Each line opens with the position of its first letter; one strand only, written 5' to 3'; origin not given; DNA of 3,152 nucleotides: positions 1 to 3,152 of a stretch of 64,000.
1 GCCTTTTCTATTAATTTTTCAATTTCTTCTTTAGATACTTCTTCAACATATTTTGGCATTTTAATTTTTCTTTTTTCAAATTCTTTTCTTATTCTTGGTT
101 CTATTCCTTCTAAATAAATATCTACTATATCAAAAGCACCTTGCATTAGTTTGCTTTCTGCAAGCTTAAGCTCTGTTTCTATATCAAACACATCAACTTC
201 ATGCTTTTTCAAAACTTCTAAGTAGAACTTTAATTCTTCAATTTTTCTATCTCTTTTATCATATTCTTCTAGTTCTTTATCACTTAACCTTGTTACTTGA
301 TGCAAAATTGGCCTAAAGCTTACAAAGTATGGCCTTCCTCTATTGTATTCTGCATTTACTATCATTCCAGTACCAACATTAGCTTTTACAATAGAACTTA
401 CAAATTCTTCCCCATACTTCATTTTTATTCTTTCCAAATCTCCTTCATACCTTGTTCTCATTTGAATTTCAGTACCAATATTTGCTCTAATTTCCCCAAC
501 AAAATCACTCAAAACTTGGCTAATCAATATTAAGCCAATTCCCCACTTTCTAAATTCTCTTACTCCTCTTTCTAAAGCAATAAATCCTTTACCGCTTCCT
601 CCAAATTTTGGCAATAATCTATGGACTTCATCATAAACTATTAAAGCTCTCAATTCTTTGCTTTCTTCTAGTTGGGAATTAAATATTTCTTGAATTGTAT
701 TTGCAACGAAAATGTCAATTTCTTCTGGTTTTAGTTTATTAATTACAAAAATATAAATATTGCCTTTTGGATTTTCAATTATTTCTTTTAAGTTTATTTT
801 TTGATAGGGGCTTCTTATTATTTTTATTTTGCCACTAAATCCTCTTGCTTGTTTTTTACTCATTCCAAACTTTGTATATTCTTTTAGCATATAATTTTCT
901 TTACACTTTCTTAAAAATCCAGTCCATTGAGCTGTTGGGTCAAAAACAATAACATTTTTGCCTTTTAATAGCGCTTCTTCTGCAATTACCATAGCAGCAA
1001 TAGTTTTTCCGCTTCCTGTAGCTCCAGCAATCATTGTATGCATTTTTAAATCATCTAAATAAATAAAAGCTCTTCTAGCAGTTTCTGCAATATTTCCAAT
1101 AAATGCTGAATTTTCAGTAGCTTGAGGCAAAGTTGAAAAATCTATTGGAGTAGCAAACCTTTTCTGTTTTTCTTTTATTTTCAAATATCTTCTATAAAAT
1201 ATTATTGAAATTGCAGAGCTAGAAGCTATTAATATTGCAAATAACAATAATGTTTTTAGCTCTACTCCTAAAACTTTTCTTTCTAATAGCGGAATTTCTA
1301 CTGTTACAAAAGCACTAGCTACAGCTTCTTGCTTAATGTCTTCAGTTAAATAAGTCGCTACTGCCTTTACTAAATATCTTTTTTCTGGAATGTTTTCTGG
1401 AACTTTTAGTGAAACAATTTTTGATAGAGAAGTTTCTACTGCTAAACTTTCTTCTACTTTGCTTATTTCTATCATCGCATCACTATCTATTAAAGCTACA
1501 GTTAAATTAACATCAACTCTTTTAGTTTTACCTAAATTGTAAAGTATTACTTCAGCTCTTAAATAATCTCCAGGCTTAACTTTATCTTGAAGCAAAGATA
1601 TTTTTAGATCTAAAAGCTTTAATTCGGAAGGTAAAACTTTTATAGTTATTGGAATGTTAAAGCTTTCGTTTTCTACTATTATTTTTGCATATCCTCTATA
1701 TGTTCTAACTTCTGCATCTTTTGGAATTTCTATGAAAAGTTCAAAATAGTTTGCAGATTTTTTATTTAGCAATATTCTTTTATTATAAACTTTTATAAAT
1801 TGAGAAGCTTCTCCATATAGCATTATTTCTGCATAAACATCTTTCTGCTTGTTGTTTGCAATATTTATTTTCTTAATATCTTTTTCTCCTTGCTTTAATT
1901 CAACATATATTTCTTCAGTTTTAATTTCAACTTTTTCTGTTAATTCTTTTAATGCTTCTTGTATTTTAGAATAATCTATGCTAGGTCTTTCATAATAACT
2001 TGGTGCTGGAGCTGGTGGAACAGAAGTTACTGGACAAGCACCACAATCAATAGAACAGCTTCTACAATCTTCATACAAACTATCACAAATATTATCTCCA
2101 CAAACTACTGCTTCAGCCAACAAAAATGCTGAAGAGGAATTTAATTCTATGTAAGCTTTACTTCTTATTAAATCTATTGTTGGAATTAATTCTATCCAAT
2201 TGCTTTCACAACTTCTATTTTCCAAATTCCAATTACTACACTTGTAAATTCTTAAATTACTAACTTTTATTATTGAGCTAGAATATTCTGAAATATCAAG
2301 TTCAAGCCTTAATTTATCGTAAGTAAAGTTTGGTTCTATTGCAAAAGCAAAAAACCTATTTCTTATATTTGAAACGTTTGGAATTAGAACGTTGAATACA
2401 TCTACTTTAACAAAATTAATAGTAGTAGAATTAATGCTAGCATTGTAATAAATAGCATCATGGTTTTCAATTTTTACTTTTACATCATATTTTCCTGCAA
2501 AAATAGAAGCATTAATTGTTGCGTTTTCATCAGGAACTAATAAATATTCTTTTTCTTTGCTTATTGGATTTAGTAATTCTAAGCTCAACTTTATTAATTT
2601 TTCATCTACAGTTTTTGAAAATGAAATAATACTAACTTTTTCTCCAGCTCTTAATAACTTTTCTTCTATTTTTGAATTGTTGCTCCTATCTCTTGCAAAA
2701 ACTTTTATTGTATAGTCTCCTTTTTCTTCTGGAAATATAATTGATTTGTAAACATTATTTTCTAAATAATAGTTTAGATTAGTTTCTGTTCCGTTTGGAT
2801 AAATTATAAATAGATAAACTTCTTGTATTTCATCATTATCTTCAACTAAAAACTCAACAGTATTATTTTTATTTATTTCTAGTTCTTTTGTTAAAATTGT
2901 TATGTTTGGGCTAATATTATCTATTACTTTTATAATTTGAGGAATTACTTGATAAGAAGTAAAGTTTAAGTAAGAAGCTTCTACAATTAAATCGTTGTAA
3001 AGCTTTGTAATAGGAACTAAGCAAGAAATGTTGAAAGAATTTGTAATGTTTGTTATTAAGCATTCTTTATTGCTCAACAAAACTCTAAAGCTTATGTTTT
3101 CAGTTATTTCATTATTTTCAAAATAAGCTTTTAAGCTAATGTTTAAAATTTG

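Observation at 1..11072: Giant (>3,689 codons in the window, continuing beyond it) surface protein with a C-terminal TM helix and a cytoplasmic HerA/FtsK-like ATPase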

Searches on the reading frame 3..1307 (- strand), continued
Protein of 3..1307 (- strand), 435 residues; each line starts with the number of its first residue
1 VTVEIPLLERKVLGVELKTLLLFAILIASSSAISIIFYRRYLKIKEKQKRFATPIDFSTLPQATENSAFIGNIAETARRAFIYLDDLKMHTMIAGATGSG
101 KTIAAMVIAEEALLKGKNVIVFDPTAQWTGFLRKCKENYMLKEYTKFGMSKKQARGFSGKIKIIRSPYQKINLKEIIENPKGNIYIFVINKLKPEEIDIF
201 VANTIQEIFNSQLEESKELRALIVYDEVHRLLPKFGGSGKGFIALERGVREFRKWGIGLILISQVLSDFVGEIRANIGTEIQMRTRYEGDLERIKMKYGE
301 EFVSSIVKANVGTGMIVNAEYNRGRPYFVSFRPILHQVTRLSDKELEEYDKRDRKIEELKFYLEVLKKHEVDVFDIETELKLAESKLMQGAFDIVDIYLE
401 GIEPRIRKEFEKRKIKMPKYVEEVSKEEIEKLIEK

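Call 108: search_protein_families(library=padloc, proteins=[window:3-1307:-], max_evalue=0.01)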
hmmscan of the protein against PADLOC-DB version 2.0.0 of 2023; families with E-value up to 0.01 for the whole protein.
window:3-1307:- (435 aa): 16 families
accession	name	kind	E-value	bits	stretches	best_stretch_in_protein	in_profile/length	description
PDLC04140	mad8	-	6.3e-18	63.3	1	68-318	4-288/314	mads_8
PDLC04105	HerA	-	5.8e-15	52.9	2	180-297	377-500/576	-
PDLC00938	Cas3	-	6.2e-08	30.2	1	91-286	2-185/358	CRISPR-associated helicase Cas3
PDLC04103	HerA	-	1.9e-07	27.8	1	89-147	173-228/579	-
PDLC04100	HerA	-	5.8e-07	26.6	1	204-296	421-519/580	-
PDLC01055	HerA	-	4.8e-06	23.6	1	81-128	150-199/532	Type III coevolved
PDLC02185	HerA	-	1.3e-05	22.1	1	202-296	425-525/585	-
PDLC01252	Cas3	-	1.8e-05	22.4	1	91-295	2-182/324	CAS-I; effector_G3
PDLC02707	PbeA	-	2.2e-05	21.2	1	88-231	268-390/672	PbeA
PDLC04107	HerA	-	3e-05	21.2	1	88-131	169-213/306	-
PDLC02188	HerA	-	3.4e-05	20.9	1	213-294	421-504/578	-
PDLC04099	HerA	-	4.9e-05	20.7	1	87-126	167-208/214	-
PDLC04101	HerA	-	5.6e-05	20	1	65-123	143-204/400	-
PDLC02077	Cas2b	-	0.0012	17.3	0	145-199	23-77/96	-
PDLC04104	HerA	-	0.0012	15.7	1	209-295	207-299/379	-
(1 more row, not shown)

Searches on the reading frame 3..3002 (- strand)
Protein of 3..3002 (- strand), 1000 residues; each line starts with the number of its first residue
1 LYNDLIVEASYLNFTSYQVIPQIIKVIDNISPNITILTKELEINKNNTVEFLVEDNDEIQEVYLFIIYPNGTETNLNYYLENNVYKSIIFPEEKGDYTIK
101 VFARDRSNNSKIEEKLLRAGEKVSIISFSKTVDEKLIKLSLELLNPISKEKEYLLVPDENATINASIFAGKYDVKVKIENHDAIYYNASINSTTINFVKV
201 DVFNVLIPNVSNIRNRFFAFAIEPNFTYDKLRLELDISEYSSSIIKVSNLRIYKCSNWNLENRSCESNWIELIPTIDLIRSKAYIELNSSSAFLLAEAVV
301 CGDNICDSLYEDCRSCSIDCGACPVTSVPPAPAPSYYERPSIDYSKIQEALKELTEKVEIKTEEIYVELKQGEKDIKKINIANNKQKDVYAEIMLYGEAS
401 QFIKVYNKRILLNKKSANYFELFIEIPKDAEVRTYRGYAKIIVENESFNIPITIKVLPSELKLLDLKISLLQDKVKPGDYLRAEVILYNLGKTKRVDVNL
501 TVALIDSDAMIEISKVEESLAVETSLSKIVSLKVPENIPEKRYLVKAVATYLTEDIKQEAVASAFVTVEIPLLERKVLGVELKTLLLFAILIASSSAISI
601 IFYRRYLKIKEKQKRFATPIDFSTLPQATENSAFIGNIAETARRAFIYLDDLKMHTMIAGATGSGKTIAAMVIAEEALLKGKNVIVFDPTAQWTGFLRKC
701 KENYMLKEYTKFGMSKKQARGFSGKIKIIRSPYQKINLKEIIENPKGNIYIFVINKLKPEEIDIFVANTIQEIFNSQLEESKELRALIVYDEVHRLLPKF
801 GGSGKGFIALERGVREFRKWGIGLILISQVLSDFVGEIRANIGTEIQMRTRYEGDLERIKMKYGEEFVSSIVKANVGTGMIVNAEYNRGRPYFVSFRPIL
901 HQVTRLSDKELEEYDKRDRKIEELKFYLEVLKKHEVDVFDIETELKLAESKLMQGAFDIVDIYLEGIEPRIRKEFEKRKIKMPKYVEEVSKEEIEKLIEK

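Call 43: search_protein_representatives(protein=window:3-3002:-)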
Query: 1000 residues. Proteins with E-value up to 0.001 (for the whole library): 1516; up to 1e-10: 607; up to 1e-30: 386. The best 150 are listed.
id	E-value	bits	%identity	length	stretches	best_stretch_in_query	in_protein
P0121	0.0e+00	1549.2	63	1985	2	2-1000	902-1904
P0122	4.7e-261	885.2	47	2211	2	33-979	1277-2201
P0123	5.2e-237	805.6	43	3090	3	14-998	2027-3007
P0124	1.6e-226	771.0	53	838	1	287-1000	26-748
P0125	4.6e-209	713.2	42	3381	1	43-996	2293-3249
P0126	2.3e-203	694.3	41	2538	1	23-983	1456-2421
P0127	3.5e-199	680.5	43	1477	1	152-985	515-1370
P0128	2.0e-197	674.7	40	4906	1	13-997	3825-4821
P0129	1.4e-194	665.3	39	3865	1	17-998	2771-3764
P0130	3.8e-193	660.5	42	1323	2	382-993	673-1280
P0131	1.3e-190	652.1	41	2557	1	2-983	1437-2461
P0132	6.2e-190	649.9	38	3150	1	18-988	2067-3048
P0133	2.4e-189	647.9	38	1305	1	26-977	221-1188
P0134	7.7e-187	639.6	39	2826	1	40-994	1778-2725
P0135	1.1e-185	635.8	33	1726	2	3-977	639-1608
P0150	1.4e-172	592.5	48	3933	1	339-985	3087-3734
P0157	4.0e-169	581.0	35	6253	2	24-999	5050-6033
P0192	4.9e-145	501.3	34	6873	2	44-973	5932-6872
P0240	8.1e-135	467.5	32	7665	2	13-973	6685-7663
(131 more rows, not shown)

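Call 45: list_cluster_members(proteins=[P0121, P0122, P0123, P0125, P0128, P0129, P0157, P0192, P0240, P0150])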
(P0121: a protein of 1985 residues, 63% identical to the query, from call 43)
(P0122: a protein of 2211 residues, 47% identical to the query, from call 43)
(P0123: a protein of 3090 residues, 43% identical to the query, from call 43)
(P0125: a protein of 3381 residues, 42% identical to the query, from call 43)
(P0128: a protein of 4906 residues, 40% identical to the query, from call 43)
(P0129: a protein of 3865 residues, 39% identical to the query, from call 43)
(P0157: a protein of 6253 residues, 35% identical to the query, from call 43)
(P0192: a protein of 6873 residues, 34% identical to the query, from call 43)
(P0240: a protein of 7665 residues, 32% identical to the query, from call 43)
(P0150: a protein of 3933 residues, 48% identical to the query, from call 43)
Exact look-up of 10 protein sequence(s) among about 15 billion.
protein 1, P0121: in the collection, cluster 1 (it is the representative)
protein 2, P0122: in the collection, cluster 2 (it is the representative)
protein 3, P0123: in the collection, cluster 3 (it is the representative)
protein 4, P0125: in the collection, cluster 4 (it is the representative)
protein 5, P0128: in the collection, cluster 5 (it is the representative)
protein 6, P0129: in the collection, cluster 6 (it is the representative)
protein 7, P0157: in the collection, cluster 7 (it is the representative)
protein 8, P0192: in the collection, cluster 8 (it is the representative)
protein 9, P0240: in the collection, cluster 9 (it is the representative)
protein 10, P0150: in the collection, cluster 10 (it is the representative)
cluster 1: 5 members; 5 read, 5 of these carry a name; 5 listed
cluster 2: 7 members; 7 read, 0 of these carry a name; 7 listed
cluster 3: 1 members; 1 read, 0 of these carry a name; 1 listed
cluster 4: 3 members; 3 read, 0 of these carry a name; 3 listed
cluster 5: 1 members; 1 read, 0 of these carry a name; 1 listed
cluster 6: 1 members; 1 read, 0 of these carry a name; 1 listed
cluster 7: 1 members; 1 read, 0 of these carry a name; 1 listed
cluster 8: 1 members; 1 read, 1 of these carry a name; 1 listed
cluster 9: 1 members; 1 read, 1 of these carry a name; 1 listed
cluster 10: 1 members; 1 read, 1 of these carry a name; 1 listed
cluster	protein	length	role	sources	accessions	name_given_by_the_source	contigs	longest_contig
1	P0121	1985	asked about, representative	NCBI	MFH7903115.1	MAG: DUF87 domain-containing protein, partial [Candidatus Aenigmatarchaeota archaeon]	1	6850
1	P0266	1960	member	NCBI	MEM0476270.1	MAG: hypothetical protein QW367_01350, partial [Candidatus Aenigmatarchaeota archaeon]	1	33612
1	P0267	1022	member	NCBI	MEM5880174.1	MAG: DUF87 domain-containing protein, partial [Candidatus Aenigmatarchaeota archaeon]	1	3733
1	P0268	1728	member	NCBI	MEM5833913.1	MAG: DUF87 domain-containing protein, partial [Candidatus Aenigmatarchaeota archaeon]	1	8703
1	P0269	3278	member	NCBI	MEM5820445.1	MAG: DUF87 domain-containing protein, partial [Candidatus Aenigmatarchaeota archaeon]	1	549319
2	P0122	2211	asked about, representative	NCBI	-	-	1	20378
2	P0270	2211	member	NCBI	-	-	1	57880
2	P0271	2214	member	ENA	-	-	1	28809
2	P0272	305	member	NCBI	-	-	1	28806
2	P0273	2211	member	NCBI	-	-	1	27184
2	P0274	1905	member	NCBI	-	-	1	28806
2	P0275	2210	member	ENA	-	-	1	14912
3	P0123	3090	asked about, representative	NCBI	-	-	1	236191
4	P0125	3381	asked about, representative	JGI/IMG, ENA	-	-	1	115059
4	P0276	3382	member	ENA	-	-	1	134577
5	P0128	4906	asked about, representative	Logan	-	-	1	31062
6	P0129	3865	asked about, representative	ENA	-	-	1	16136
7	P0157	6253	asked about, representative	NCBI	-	-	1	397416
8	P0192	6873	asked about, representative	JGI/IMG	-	hypothetical protein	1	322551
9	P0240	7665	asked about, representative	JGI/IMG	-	hypothetical protein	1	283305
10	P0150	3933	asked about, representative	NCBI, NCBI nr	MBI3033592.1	DUF853 family protein [Candidatus Woesearchaeota archaeon]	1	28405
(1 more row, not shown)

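Call 68: find_encoding_contigs(protein=P0269, flank=10000, max_places=2)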
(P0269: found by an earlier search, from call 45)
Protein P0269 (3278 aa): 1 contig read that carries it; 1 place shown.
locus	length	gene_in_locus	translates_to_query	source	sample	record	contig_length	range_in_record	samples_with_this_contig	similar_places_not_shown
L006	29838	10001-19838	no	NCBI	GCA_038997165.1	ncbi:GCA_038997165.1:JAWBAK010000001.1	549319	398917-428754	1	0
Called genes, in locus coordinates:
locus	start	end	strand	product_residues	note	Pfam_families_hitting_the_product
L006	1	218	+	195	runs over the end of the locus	PF00189:Ribosomal_S3_C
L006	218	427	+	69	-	PF00831:Ribosomal_L29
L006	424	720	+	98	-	PF01253:SUI1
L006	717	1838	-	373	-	PF04055:Radical_SAM, PF13353:Fer4_12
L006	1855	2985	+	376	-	PF04894:Nre_N, PF04895:Nre_C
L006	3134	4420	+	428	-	PF13173:AAA_14, PF13635:DUF4143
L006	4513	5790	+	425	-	PF13173:AAA_14, PF13635:DUF4143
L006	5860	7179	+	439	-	PF01637:ATPase_2 (faint), PF13173:AAA_14, PF13635:DUF4143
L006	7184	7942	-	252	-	PF00142:Fer4_NifH (faint), PF01656:CbiA, PF02374:ArsA_ATPase (faint), PF10609:ParA, PF13614:AAA_31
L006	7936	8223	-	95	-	PF13412:HTH_24 (weak)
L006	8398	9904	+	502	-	PF13229:Beta_helix (weak)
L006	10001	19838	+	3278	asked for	PF10633:NPCBM_assoc (faint), PF01935:DUF87, PF04851:ResIII (weak)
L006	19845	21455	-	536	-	-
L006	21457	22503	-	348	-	-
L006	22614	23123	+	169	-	-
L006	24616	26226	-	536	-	-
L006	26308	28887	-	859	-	PF00270:DEAD, PF04851:ResIII, PF00271:Helicase_C, PF19306:WHD_Lhr, PF08494:DEAD_assoc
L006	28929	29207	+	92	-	-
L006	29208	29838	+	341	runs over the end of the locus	PF00752:XPG_N, PF00867:XPG_I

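Call 74: search_protein_families(library=pfam, proteins=[L006:19848-21455:-, L006:21460-22503:-, L006:22614-23120:+, L006:24619-26226:-, L006:7939-8223:-], max_evalue=0.1)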
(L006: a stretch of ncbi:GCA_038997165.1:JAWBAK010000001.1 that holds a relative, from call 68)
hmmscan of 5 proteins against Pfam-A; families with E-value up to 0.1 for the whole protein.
L006:19848-21455:- (536 aa): 13 families
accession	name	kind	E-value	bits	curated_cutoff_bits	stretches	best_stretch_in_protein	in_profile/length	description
PF06160.17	EzrA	-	4.1e-06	25.8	39.6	1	4-70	326-392/557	Septation ring formation regulator, EzrA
PF04513.17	Baculo_PEP_C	-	7.8e-06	26.4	38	2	73-156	46-131/140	Baculovirus polyhedron envelope protein, PEP, C terminus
PF20663.3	COG4_N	-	0.00021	21.7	27.3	1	230-290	15-75/107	Conserved oligomeric Golgi complex subunit 4, N-terminal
PF04108.17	ATG17_like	-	0.0013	18.7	43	0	325-469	100-236/355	Autophagy protein ATG17-like domain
PF12296.13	HsbA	-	0.0032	18.4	33.5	0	418-470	43-95/121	Hydrophobic surface binding protein A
PF07889.17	DUF1664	-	0.004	17.6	34.6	0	82-130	66-114/124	Protein of unknown function (DUF1664)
PF06825.17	HSBP1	-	0.0048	17.2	28.6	1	118-160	7-48/51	Heat shock factor binding protein 1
PF00804.31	Syntaxin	-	0.0067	16.7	26.7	1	89-164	2-76/157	Syntaxin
PF02403.27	Seryl_tRNA_N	-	0.02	15.6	28.2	1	3-56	55-108/108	Seryl-tRNA synthetase N-terminal domain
PF08702.15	Fib_alpha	-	0.023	15.3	29.9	1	73-165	36-128/143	Fibrinogen alpha/beta chain family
PF00015.26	MCPsignal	-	0.024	14.9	34.6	1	59-130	91-162/172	Methyl-accepting chemotaxis protein (MCP) signalling domain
PF06009.19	Laminin_II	-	0.036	14.5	33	0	82-163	17-100/138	Laminin Domain II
PF19111.5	DUF5798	-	0.098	13.3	27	0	124-168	8-51/89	Family of unknown function (DUF5798)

L006:21460-22503:- (348 aa): 5 families
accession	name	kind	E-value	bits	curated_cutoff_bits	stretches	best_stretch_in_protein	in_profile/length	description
PF04108.17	ATG17_like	-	4.3e-05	23.6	43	1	263-340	89-169/355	Autophagy protein ATG17-like domain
PF04102.17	SlyX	-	4.5e-05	24.4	30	0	274-315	12-53/67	SlyX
PF18785.7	Inv-AAD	-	0.03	14.6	26.5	1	64-125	41-102/129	Invertebrate-AID/APOBEC-deaminase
PF09351.15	DUF1993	-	0.035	14.5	23.4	1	7-77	45-109/161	Domain of unknown function (DUF1993)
PF16808.10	PKcGMP_CC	-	0.054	13.5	35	1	34-56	8-30/35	Coiled-coil N-terminus of cGMP-dependent protein kinase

L006:22614-23120:+ (169 aa): 3 families
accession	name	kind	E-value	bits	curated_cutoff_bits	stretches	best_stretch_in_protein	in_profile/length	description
PF25258.1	DUF7859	-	0.00063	20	27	1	29-58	6-35/49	Family of unknown function (DUF7859)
PF20990.2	DUF2207_C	-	0.013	15.7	33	1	10-102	141-221/247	Predicted membrane protein (DUF2207) C-terminal domain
PF24615.2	Spectrin_Anc-1_2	-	0.015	16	28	1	51-101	7-60/105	Nuclear anchorage protein 1, spectrin repeat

L006:24619-26226:- (536 aa): 3 families
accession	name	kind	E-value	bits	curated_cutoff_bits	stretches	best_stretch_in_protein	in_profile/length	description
PF02518.31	HATPase_c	-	0.0054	17.6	26.4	1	35-120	7-93/111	Histidine kinase-, DNA gyrase B-, and HSP90-like ATPase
PF22766.2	ZW10_C2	-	0.01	16.4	27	1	442-480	31-69/152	ZW10 C-terminal helical domain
PF13589.12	HATPase_c_3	-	0.044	14.2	25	0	35-111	4-86/137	Histidine kinase-, DNA gyrase B-, and HSP90-like ATPase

L006:7939-8223:- (95 aa): 21 families
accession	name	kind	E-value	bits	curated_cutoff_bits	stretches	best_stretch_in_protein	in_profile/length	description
PF13412.12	HTH_24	-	1.4e-06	28.2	21.9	1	39-79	8-48/48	Winged helix-turn-helix DNA-binding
PF10771.15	DUF2582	-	5.6e-05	23.7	24.2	1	41-91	15-65/65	Winged helix-turn-helix domain (DUF2582)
PF01399.33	PCI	-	0.0001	22.9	22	1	36-79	27-70/84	PCI domain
PF04703.18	FaeA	-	0.00019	22.1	20.7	1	36-79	2-46/62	FaeA-like protein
PF04157.22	EAP30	-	0.00061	20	26.8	1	20-78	151-215/219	EAP30/Vps36 family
PF01978.25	TrmB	-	0.00063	20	25.6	1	45-88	19-62/68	Sugar-specific transcriptional regulator TrmB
PF08280.17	HTH_Mga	-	0.0031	17.9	23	1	33-72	4-43/59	M protein trans-acting positive regulator (MGA) HTH domain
PF17443.8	pXO2-72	-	0.0043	17.7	25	1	58-87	27-56/62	Uncharacterized protein pXO2-72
PF14493.12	HTH_40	-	0.0055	17.4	27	1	41-81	7-46/89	Helix-turn-helix domain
PF16365.12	EutK_C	-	0.0061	17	27.5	1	43-78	9-44/52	Ethanolamine utilization protein EutK C-terminus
PF14947.12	HTH_45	-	0.0072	16.8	25.5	1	46-91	17-58/77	Winged helix-turn-helix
PF22979.2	HTH_69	-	0.0095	16.3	27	1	49-83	27-61/69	Winged helix-turn-helix domain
PF06163.17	DUF977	-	0.012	16.1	22.1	1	31-86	9-62/134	Bacterial protein of unknown function (DUF977)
PF04545.22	Sigma70_r4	-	0.012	15.6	24.1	1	39-66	12-38/50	Sigma-70, region 4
PF13545.12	HTH_Crp_2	-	0.019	15.4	27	1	48-82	22-55/70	Crp-like helix-turn-helix domain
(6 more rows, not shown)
